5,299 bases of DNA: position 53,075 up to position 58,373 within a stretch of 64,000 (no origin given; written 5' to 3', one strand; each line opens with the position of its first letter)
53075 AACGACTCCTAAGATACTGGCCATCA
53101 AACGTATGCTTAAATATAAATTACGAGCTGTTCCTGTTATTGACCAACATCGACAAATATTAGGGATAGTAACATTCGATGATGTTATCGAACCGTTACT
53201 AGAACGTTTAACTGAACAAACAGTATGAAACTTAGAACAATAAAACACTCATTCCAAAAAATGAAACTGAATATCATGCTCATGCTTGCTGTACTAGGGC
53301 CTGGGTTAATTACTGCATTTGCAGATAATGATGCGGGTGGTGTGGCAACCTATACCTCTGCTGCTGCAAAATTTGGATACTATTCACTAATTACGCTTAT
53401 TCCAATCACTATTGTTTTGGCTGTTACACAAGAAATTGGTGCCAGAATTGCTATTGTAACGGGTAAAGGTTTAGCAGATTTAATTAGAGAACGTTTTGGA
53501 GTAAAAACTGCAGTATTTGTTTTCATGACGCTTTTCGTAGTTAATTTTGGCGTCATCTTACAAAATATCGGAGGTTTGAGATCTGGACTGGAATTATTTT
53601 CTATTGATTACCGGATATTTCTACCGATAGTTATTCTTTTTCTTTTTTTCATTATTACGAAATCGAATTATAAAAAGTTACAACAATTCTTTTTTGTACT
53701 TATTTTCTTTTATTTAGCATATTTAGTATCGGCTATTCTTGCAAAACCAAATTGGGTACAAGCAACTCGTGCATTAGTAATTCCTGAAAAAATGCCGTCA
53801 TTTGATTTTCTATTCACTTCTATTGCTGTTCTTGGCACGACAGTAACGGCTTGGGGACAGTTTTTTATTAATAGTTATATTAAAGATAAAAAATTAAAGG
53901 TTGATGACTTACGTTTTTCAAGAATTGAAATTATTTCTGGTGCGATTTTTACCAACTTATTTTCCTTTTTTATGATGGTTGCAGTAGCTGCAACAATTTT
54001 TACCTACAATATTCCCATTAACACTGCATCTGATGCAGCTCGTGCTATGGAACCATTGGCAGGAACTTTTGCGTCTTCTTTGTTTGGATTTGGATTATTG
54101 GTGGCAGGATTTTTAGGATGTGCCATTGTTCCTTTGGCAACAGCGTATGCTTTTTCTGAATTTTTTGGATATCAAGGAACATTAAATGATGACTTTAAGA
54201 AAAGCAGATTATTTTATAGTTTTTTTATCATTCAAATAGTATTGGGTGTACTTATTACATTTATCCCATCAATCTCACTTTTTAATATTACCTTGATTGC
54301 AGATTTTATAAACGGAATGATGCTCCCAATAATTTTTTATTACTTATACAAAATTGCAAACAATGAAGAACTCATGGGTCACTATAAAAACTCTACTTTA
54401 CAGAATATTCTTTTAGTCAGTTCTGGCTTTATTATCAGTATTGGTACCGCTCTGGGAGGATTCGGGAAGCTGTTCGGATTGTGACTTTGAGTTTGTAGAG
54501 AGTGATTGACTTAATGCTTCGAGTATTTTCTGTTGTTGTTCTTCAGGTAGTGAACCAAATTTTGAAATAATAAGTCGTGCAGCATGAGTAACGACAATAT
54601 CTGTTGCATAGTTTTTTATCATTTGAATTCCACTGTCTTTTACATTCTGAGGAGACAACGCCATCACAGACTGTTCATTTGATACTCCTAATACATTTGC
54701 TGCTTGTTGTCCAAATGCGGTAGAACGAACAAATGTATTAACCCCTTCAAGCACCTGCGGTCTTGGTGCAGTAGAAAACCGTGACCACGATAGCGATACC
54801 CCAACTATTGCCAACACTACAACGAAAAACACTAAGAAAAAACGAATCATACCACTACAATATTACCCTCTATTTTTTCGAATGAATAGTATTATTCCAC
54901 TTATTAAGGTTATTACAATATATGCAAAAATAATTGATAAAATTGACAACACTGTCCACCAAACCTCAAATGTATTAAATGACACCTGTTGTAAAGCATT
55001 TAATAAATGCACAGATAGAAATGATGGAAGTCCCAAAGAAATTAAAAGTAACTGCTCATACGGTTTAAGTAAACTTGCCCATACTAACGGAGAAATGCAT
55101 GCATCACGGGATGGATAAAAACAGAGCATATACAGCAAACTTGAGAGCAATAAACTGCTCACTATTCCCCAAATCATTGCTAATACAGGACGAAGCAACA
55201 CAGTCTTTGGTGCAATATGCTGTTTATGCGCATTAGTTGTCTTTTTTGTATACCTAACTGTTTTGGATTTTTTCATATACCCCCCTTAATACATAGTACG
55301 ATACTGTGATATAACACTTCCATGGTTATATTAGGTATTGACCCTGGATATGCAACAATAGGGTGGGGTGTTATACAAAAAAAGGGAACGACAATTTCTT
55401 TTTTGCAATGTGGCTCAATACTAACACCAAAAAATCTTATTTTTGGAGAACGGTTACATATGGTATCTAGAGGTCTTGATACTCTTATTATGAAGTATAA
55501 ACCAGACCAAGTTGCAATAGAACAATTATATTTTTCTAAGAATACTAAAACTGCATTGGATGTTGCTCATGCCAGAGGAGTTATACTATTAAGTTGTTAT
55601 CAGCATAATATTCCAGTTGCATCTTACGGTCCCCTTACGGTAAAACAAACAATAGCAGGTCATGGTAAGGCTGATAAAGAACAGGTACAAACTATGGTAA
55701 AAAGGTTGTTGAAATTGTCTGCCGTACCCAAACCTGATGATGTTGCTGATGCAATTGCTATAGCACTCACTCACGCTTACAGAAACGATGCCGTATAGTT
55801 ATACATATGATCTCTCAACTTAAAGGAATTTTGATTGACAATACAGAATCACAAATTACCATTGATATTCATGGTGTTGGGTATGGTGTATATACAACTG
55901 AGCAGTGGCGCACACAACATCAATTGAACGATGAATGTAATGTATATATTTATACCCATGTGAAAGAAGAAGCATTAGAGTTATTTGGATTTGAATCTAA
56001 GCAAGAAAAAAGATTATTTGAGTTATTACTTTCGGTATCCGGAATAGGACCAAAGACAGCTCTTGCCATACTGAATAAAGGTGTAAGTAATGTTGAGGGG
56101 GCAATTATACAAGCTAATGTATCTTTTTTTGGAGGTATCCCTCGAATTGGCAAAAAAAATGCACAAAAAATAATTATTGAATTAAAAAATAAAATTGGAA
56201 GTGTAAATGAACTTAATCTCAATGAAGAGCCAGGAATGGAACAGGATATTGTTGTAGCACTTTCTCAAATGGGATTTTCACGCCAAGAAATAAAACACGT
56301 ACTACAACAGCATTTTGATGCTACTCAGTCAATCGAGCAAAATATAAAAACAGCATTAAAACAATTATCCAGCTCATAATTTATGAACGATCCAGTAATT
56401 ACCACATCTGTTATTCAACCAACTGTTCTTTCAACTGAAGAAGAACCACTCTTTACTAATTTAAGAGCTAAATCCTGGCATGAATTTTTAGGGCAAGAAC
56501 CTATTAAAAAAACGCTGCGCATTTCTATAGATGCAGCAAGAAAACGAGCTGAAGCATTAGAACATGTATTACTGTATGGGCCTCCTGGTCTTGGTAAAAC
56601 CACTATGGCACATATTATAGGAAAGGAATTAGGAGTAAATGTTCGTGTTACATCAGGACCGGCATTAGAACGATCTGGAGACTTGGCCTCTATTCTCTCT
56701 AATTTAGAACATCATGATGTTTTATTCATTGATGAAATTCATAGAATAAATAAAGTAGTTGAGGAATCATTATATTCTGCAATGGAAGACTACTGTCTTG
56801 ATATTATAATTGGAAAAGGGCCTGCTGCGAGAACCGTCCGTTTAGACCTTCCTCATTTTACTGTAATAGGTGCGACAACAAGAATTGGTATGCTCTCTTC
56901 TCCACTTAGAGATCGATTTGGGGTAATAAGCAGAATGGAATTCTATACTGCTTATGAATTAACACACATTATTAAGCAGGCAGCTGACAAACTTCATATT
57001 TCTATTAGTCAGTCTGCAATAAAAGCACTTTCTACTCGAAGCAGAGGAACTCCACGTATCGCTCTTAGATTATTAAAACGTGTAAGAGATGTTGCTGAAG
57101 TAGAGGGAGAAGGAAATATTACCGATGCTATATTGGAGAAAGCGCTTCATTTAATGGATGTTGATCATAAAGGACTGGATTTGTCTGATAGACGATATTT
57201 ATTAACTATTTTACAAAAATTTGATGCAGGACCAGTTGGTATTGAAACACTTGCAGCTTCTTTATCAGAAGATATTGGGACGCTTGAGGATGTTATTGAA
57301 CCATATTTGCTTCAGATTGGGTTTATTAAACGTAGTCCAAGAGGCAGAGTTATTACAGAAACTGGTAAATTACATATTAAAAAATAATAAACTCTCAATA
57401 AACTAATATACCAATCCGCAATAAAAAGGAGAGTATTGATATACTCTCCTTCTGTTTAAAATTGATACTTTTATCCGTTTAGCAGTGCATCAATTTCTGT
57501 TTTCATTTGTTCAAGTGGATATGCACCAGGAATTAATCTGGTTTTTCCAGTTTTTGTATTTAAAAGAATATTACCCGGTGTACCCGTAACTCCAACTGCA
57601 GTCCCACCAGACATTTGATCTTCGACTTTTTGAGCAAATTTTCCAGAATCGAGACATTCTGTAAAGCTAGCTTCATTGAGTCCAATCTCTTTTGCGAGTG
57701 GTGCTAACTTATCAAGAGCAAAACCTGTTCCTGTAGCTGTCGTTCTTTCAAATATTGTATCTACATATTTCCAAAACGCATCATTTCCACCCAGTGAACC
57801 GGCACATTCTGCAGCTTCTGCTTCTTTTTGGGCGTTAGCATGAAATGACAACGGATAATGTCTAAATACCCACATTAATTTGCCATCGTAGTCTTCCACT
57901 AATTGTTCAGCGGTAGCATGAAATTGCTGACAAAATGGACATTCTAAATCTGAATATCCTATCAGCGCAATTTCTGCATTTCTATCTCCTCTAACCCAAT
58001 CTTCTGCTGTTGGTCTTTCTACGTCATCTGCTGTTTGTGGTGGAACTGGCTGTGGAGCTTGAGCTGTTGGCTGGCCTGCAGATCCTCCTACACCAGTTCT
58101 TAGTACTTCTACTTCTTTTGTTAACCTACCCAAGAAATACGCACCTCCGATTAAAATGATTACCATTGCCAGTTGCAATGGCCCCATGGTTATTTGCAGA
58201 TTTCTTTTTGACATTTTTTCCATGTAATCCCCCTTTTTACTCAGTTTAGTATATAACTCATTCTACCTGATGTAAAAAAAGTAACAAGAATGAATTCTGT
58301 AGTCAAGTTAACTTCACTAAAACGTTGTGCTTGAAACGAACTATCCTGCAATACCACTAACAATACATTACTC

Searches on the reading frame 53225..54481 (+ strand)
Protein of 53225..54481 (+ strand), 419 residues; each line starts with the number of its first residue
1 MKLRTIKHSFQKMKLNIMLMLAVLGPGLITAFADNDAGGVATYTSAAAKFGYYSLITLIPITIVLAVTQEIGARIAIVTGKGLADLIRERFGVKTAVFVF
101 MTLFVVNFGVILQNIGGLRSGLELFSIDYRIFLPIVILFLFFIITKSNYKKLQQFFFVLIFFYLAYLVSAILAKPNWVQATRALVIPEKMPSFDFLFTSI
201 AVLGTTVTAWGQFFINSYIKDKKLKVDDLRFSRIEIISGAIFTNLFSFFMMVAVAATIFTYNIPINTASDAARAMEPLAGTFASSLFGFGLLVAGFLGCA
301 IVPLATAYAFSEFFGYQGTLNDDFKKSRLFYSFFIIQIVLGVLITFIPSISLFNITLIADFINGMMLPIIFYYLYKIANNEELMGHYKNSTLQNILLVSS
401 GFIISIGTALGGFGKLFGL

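Call 9: search_protein_families(library=pfam, proteins=[window:53225-54481:+], max_evalue=0.001)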
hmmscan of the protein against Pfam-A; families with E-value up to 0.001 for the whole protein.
window:53225-54481:+ (419 aa): 1 family
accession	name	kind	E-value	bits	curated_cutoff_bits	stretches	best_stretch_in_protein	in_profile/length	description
PF01566.24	Nramp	-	5.8e-75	253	29.8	1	40-390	1-356/357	Natural resistance-associated macrophage protein-like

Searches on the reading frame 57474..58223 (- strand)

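Call 79: search_protein_families(library=pfam, proteins=[window:57474-58223:-], max_evalue=0.0001)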
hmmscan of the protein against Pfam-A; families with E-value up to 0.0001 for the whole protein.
window:57474-58223:- (250 aa): 4 families
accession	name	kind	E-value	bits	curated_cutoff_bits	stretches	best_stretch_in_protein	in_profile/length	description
PF13462.12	Thioredoxin_4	-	5.4e-20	72.7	23.2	1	74-220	4-145/165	Thioredoxin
PF01323.26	DSBA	-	2.4e-14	54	25.6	1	124-244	74-190/191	DSBA-like thioredoxin domain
PF13098.12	Thioredoxin_2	-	2.1e-07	31.7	27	1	85-242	7-102/104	Thioredoxin-like domain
PF18400.7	Thioredoxin_12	-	8.6e-05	22.9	26.1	0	82-125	142-184/190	Thioredoxin-like domain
